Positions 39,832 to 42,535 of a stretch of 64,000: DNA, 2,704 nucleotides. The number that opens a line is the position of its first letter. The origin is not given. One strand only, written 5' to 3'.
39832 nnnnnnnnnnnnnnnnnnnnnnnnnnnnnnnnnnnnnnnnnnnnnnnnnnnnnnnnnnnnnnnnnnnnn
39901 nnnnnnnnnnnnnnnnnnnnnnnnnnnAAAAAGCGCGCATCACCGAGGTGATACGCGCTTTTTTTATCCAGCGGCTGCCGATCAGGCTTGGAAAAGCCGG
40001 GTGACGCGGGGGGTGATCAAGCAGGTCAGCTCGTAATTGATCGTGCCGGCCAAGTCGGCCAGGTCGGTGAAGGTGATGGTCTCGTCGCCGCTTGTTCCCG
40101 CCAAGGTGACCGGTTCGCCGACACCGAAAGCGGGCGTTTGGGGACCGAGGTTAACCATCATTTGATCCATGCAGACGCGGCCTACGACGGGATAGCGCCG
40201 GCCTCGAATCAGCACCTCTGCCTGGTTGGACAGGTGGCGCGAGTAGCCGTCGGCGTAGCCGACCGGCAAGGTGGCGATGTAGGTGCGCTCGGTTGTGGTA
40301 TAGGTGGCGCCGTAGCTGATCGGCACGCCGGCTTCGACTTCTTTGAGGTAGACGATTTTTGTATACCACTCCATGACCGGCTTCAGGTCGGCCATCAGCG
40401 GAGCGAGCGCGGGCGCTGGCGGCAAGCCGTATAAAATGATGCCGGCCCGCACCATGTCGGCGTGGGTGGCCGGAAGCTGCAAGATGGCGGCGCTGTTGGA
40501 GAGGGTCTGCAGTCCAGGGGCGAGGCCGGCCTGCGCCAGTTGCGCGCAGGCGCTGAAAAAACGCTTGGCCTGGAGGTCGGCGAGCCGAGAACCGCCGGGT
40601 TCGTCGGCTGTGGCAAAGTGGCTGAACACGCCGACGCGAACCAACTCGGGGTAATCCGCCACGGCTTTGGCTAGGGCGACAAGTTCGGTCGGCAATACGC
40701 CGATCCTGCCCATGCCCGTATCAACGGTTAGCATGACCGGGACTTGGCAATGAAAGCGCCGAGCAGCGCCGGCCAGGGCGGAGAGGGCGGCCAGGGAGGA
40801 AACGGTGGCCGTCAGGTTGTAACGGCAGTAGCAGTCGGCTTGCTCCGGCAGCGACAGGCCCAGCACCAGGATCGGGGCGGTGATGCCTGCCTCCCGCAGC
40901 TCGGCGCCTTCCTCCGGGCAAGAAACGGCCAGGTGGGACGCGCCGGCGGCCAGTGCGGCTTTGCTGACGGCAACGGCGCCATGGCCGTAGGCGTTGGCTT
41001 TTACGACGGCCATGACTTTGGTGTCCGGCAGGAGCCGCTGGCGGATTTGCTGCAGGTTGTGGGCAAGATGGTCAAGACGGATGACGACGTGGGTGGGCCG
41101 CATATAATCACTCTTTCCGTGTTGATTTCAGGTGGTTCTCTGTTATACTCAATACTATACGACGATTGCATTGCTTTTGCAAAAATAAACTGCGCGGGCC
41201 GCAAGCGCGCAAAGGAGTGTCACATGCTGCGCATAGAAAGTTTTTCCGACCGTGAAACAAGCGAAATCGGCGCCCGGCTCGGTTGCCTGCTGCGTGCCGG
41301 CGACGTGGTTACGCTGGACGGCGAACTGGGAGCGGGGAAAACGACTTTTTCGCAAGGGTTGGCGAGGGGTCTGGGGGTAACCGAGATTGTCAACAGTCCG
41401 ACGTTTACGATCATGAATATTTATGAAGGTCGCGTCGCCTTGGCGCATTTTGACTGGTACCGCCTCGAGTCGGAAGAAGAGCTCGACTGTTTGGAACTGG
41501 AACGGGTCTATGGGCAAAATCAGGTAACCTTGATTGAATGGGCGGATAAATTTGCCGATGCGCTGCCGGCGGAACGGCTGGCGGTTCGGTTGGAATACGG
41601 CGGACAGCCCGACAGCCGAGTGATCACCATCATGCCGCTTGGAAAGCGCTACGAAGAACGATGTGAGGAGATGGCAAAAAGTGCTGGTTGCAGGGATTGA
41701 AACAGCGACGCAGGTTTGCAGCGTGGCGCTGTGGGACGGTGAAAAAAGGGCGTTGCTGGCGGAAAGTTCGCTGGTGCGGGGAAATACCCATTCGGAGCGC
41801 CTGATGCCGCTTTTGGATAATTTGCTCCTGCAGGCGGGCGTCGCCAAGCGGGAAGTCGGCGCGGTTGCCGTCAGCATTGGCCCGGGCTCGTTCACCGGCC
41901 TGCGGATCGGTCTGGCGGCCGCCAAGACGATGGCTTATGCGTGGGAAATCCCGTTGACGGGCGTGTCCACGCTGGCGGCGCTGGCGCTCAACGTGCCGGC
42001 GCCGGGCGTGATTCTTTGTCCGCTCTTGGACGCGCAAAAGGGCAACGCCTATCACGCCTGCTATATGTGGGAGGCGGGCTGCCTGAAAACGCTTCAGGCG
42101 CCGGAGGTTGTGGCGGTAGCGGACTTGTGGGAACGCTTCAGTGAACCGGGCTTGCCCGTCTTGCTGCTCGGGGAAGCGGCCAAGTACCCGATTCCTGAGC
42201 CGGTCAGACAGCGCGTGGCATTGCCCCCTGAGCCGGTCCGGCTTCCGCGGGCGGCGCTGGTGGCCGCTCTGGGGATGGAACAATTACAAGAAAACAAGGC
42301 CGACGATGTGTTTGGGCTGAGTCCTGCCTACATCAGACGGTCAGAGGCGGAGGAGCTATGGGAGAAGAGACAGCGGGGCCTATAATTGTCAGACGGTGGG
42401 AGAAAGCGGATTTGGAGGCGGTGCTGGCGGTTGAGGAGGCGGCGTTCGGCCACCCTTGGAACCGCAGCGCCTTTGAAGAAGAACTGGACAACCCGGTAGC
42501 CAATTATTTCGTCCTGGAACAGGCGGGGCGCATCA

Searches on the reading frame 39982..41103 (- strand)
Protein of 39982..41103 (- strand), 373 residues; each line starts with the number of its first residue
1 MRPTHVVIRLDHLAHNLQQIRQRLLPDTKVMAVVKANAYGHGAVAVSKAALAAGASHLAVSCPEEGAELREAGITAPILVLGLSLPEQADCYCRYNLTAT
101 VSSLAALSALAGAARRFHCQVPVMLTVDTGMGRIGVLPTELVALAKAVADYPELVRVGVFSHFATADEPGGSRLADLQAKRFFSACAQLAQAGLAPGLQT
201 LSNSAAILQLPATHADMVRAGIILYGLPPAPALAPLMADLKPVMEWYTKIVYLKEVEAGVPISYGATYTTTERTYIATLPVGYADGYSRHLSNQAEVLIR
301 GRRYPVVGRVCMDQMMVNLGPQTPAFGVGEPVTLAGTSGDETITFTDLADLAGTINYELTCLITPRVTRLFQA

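Call 64: search_protein_families(library=pfam, proteins=[window:39982-41103:-], max_evalue=0.00001)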
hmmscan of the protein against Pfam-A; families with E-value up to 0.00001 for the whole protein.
window:39982-41103:- (373 aa): 2 families
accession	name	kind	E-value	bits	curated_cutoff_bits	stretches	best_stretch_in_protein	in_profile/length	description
PF01168.26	Ala_racemase_N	-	3.6e-70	236.5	24.1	1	8-229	1-220/220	Alanine racemase, N-terminal domain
PF00842.27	Ala_racemase_C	-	7.1e-47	158.6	25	1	243-370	1-126/127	Alanine racemase, C-terminal domain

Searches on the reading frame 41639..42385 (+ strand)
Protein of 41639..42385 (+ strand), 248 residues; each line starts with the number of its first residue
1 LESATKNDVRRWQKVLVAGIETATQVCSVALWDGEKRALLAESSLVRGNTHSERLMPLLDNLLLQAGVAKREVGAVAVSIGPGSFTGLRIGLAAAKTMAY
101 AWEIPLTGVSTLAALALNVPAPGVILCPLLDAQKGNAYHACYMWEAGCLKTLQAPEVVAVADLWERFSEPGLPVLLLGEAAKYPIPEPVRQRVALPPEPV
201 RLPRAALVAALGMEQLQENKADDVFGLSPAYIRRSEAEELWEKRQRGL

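Call 93: search_protein_families(library=pfam, proteins=[window:41639-42385:+], max_evalue=0.0001)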
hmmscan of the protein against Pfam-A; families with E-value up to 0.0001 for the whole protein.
window:41639-42385:+ (248 aa): 1 family
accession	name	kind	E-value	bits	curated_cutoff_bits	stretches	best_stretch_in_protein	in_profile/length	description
PF00814.31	TsaD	-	1.4e-28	100.8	24.8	1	50-188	28-172/264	tRNA N6-adenosine threonylcarbamoyltransferase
